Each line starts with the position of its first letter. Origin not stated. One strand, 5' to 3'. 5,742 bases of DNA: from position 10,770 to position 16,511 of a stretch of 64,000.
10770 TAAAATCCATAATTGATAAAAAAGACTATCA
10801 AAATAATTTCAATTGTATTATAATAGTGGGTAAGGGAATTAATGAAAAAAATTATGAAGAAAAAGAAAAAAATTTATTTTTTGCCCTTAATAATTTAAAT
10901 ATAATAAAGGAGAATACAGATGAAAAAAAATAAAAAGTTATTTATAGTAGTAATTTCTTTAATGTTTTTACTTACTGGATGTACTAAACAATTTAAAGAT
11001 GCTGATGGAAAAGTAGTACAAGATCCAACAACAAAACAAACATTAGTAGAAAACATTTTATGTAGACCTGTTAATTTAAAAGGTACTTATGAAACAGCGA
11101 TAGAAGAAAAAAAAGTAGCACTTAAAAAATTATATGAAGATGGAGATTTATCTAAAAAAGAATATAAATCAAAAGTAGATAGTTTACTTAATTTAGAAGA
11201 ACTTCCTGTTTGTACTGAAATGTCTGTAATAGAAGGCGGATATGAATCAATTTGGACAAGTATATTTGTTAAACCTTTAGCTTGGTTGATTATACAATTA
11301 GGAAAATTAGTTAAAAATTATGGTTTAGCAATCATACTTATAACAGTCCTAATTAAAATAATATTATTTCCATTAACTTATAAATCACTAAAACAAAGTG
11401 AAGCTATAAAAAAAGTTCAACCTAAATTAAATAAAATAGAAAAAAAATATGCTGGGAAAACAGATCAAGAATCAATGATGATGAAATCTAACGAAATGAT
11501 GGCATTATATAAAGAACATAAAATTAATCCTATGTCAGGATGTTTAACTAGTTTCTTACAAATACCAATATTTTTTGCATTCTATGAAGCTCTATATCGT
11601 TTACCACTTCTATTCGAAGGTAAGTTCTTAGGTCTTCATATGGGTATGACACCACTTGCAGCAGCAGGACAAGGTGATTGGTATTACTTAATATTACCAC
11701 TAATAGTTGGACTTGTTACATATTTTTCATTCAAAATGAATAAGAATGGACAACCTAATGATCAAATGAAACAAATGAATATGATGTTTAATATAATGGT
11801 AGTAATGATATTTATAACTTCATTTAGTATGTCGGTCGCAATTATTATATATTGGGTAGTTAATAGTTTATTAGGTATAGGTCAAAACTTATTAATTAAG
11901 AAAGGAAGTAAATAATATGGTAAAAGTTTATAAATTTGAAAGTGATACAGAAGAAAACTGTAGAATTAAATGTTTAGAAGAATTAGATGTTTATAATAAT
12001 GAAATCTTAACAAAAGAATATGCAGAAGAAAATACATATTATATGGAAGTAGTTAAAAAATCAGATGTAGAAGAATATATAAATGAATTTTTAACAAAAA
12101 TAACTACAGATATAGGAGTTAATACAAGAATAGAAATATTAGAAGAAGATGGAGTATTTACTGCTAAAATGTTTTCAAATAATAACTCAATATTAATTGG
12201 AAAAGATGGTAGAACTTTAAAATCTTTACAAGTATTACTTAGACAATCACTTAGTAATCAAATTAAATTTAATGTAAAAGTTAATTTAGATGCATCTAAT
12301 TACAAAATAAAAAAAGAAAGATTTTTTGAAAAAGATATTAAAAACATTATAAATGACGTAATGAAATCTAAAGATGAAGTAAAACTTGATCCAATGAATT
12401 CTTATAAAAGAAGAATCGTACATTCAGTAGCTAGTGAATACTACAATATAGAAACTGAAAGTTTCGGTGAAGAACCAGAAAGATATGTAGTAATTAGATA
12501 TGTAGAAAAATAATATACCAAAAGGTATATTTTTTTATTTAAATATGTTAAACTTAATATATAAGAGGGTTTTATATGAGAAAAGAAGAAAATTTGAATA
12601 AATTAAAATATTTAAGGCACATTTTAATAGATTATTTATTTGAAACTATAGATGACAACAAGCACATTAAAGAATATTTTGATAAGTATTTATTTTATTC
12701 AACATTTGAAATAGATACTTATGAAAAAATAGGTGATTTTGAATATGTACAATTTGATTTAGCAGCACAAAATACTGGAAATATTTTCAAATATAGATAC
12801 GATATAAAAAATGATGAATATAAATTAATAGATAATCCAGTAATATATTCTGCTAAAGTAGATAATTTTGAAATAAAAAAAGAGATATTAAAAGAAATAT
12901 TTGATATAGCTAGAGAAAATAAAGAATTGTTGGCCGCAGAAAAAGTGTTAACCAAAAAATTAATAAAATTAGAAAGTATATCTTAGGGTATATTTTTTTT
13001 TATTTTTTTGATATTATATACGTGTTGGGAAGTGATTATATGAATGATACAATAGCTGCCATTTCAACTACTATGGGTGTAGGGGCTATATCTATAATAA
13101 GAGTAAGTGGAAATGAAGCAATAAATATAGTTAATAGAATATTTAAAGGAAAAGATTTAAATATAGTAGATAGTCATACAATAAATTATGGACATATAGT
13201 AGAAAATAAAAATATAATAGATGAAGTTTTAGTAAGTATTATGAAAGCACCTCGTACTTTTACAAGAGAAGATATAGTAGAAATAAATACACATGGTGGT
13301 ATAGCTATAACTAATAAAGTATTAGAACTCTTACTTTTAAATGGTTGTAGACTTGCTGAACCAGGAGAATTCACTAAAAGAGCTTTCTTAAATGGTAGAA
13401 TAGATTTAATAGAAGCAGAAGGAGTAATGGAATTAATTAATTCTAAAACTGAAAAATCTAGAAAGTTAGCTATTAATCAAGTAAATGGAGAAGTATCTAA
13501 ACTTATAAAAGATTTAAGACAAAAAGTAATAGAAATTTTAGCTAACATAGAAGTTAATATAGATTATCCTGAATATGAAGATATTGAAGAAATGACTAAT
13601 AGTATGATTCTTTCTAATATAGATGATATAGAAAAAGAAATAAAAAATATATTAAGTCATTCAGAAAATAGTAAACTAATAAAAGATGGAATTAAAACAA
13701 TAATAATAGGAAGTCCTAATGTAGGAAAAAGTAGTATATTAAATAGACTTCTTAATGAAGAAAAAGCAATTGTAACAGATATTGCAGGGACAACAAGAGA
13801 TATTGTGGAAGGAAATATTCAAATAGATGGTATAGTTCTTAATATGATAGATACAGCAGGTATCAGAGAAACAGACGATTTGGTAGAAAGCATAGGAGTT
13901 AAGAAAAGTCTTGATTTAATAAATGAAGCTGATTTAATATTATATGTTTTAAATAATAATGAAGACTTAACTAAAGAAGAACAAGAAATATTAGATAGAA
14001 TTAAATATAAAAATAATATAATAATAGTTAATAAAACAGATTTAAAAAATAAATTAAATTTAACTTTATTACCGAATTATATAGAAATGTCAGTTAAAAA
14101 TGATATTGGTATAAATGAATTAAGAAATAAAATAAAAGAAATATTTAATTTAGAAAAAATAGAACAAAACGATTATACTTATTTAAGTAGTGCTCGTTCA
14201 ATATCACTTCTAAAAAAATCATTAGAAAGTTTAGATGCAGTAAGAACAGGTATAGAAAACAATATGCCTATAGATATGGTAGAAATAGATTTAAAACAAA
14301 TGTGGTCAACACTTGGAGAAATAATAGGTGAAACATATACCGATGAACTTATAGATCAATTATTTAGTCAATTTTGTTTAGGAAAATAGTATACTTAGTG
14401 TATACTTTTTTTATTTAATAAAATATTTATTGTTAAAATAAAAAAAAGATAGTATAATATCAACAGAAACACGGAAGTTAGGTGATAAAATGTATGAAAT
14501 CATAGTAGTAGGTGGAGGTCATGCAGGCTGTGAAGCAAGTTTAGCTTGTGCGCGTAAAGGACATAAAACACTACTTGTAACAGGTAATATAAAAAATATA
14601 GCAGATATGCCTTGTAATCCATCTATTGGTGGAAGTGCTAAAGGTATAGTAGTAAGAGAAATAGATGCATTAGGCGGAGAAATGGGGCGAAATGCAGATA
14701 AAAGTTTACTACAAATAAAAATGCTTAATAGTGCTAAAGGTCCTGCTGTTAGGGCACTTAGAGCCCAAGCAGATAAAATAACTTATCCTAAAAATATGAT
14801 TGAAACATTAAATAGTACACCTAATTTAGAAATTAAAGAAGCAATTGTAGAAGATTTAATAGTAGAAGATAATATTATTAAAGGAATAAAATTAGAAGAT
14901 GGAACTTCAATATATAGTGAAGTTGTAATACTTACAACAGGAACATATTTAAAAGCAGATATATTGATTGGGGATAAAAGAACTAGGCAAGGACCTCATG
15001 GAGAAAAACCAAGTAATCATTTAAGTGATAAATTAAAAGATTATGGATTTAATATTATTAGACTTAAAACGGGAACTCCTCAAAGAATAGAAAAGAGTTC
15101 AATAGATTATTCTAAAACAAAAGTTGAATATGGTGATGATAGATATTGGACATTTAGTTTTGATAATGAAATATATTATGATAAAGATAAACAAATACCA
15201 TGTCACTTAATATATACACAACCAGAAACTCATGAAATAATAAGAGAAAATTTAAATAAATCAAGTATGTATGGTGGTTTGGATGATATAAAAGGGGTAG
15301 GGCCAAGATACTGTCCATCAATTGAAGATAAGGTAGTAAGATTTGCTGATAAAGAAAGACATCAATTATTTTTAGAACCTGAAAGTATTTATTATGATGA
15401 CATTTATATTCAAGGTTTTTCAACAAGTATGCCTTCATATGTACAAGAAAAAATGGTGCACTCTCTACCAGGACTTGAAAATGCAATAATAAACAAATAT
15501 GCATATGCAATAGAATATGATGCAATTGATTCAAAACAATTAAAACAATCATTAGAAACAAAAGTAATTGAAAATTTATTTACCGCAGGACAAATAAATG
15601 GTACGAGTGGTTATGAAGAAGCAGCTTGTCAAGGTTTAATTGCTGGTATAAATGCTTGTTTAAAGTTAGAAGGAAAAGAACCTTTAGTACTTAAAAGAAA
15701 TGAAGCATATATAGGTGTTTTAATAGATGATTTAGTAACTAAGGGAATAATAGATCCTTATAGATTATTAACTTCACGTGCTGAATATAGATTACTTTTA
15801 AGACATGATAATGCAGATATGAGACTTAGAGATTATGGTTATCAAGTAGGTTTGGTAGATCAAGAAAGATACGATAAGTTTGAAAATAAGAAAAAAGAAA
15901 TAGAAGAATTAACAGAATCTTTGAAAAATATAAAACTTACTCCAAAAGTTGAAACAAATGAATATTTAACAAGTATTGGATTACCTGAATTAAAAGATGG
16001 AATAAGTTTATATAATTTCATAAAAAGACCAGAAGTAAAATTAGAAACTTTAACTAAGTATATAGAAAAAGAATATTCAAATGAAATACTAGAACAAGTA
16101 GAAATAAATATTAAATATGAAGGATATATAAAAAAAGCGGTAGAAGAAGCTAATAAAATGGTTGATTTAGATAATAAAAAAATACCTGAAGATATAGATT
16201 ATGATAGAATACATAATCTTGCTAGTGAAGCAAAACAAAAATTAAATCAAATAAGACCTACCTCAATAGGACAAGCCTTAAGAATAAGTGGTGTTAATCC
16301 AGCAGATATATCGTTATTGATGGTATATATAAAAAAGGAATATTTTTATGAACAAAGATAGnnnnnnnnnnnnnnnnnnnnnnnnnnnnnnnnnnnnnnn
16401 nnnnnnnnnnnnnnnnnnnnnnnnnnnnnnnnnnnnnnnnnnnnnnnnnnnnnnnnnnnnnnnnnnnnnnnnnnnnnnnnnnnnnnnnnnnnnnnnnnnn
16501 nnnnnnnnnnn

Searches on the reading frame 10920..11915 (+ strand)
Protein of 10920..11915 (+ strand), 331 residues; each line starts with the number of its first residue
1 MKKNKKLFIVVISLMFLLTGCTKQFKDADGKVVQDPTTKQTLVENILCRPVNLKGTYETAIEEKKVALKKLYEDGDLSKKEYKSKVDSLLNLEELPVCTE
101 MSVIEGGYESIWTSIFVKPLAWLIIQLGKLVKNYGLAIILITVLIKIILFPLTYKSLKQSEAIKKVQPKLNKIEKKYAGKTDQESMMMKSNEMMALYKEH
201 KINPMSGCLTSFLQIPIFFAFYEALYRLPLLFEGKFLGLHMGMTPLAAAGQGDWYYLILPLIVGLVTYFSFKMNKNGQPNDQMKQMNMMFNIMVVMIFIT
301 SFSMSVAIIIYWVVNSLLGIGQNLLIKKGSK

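Call 6: search_protein_families(library=ncbifam, proteins=[window:10920-11915:+])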
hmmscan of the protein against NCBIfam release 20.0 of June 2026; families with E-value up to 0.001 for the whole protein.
window:10920-11915:+ (331 aa): 22 families
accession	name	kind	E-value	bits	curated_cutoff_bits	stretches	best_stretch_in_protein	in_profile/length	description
TIGR03592.1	yidC_oxa1_cterm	subfamily_domain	6.7e-50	169.8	84.3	1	133-328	1-191/191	membrane protein insertase YidC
NF002803.0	PRK02944.1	equivalog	1.8e-49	168.5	377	1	103-328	27-242/255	YidC family membrane integrase SpoIIIJ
NF002353.0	PRK01318.1-4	equivalog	5e-40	137.7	365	2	112-226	355-464/596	membrane protein insertase YidC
NF002352.0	PRK01318.1-3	equivalog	1.4e-38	133.3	447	1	112-328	350-550/562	membrane protein insertase YidC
NF002357.0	PRK01318.2-4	equivalog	4.7e-37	127.9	479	1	112-328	313-514/532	membrane protein insertase YidC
NF002351.0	PRK01318.1-1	equivalog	1.3e-31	110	740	1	112-329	331-533/545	membrane protein insertase YidC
NF002355.0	PRK01318.2-2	equivalog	5.6e-31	107.7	891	2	120-224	383-482/602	membrane protein insertase YidC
NF002354.0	PRK01318.2-1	equivalog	1.2e-28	100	1094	1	114-328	333-532/548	membrane protein insertase YidC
NF002356.0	PRK01318.2-3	equivalog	7.9e-28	97.2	460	1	127-223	366-459/627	membrane protein insertase YidC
NF002350.0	PRK01315.1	equivalog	2.2e-26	92.8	282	2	133-225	41-128/329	membrane protein insertase YidC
NF002687.0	PRK02463.1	equivalog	3.1e-25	88.7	425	1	97-326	23-247/307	membrane protein insertase YidC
NF002567.0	PRK02201.1-2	equivalog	3.2e-24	85.5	452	1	113-327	401-633/651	membrane protein insertase YidC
NF002358.0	PRK01318.2-5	equivalog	1.5e-23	83.4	605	1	110-327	318-536/545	membrane protein insertase YidC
NF002734.0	PRK02654.1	equivalog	2.9e-20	72.5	324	1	129-226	22-117/384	membrane protein insertase YidC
NF002899.0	PRK03449.1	equivalog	5.7e-20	71.8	276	1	134-226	32-119/359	membrane protein insertase YidC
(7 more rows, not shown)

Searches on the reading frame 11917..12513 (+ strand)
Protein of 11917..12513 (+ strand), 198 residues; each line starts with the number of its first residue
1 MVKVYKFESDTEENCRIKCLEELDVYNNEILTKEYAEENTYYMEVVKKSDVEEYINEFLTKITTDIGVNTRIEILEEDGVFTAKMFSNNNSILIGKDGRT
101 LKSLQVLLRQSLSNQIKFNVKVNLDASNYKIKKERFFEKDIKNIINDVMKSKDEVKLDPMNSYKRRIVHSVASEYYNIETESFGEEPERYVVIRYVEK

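Call 6: search_protein_families(library=ncbifam, proteins=[window:11917-12513:+])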
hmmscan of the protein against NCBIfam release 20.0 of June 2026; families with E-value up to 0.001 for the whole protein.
window:11917-12513:+ (198 aa): 1 family
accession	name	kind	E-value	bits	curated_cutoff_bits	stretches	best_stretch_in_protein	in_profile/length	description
NF041568.1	Jag_EloR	equivalog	1.8e-32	113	145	1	43-194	50-202/203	RNA-binding cell elongation regulator Jag/EloR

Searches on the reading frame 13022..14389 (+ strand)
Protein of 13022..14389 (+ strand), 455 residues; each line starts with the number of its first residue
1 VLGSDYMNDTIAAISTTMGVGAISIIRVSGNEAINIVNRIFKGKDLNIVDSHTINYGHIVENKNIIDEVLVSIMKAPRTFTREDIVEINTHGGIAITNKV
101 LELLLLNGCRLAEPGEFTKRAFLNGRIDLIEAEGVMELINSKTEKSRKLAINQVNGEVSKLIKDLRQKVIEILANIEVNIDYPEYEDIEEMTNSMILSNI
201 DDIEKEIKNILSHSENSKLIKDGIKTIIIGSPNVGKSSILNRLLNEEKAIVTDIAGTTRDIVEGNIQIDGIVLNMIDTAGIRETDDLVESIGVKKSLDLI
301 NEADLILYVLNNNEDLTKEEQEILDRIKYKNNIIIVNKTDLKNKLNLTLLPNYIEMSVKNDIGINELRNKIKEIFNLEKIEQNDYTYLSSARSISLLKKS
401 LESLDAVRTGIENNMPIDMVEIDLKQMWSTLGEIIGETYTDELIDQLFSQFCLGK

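Call 7: search_protein_families(library=ncbifam, proteins=[window:13022-14389:+])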
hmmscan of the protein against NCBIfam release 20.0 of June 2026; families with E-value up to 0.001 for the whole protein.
window:13022-14389:+ (455 aa): 19 families
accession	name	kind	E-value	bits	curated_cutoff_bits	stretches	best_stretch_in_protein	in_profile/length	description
TIGR00450.1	mnmE_trmE_thdF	equivalog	1e-122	410.5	252.6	1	16-455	2-446/446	tRNA uridine-5-carboxymethylaminomethyl(34) synthesis GTPase MnmE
NF003661.0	PRK05291.1-3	equivalog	1.5e-119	400.3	380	1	7-455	2-448/448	tRNA uridine-5-carboxymethylaminomethyl(34) synthesis GTPase MnmE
TIGR03594.1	GTPase_EngA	equivalog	4.6e-31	108.3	306.7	1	199-344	148-302/432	ribosome biogenesis GTPase Der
TIGR03918.1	GTP_HydF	equivalog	7.1e-24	84.4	325.55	1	227-382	11-173/392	[FeFe] hydrogenase H-cluster maturation GTPase HydF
TIGR00231.1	small_GTP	domain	8e-24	84.3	42.5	1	224-351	4-130/164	GTP-binding protein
NF002828.0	PRK03003.1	equivalog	1.8e-21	76.3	631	1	205-352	194-347/477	ribosome biogenesis GTPase Der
NF000908.1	PRK00089.1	equivalog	3.7e-21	75.7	237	1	227-372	7-164/291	GTPase Era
NF007071.0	PRK09518.1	equivalog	3.6e-19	68.7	953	1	204-354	425-580/706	bifunctional cytidylate kinase/GTPase Der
TIGR00436.1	era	equivalog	2.3e-15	56.7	116.25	1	227-386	4-161/270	GTPase Era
TIGR03596.1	GTPase_YlqF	equivalog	1.2e-11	44.5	208.2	1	198-281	89-173/276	ribosome biogenesis GTPase YlqF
TIGR03156.1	GTP_HflX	equivalog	3.3e-10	39.4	216.75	1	190-374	153-350/351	GTPase HflX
TIGR00437.1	feoB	equivalog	2.8e-08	32.9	315.65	1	230-349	1-119/594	ferrous iron transport protein B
TIGR03597.1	GTPase_YqeH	equivalog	8.7e-08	31.7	297.4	1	206-295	141-229/361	ribosome biogenesis GTPase YqeH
NF008956.1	PRK12299.1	equivalog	5.9e-05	22.2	300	1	228-346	163-286/327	GTPase ObgE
NF049994.1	slr1306_fam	domain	7.5e-05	21.5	490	1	166-344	63-208/470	slr1306 family protein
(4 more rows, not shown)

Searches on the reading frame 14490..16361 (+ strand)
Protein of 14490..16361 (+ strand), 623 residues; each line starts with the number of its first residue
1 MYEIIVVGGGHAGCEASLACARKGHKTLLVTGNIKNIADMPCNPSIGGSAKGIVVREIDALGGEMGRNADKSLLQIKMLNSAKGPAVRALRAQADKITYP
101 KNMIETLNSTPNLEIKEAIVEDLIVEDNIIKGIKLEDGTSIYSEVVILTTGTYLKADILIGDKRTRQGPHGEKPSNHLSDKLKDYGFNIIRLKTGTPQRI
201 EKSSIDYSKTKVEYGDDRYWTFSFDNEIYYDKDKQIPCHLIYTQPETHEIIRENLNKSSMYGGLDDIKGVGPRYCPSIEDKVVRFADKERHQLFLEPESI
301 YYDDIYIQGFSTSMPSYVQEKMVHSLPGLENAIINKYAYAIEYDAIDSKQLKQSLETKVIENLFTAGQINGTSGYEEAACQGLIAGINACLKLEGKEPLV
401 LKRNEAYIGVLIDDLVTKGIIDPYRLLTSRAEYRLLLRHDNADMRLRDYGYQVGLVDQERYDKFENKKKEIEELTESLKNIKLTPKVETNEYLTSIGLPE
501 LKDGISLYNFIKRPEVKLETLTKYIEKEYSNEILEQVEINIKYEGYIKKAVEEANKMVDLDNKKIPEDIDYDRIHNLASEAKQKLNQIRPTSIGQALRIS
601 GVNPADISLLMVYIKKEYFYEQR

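Call 7: search_protein_families(library=ncbifam, proteins=[window:14490-16361:+])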
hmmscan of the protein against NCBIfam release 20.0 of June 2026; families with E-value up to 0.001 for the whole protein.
window:14490-16361:+ (623 aa): 8 families
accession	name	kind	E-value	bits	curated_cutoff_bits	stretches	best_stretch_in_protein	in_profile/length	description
TIGR00136.1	mnmG_gidA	equivalog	1.1e-267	889.5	524.85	1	2-617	1-615/616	tRNA uridine-5-carboxymethylaminomethyl(34) synthesis enzyme MnmG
NF003739.0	PRK05335.1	equivalog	9.7e-23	80.6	262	2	307-418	278-389/441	methylenetetrahydrofolate--tRNA-(uracil(54)-C(5))-methyltransferase (FADH(2)-oxidizing) TrmFO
TIGR00137.1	gid_trmFO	equivalog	3.1e-20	72.4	428.65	1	307-418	275-386/433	FADH(2)-oxidizing methylenetetrahydrofolate--tRNA-(uracil(54)-C(5))-methyltransferase TrmFO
NF005691.0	PRK07494.1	equivalog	0.00024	19.8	459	1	2-34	9-41/404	UbiH/UbiF family hydroxylase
NF003720.0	PRK05329.1-3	equivalog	0.00039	19.2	313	0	2-31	3-32/437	glycerol-3-phosphate dehydrogenase subunit GlpB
TIGR03140.1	AhpF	equivalog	0.00044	18.9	502.9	0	2-34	213-245/515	alkyl hydroperoxide reductase subunit F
TIGR03378.1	glycerol3P_GlpB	equivalog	0.00059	19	174.15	0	2-31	1-30/419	anaerobic glycerol-3-phosphate dehydrogenase subunit GlpB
TIGR02032.1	GG-red-SF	subfamily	0.0007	19.4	158.8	0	2-33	1-32/297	geranylgeranyl reductase family protein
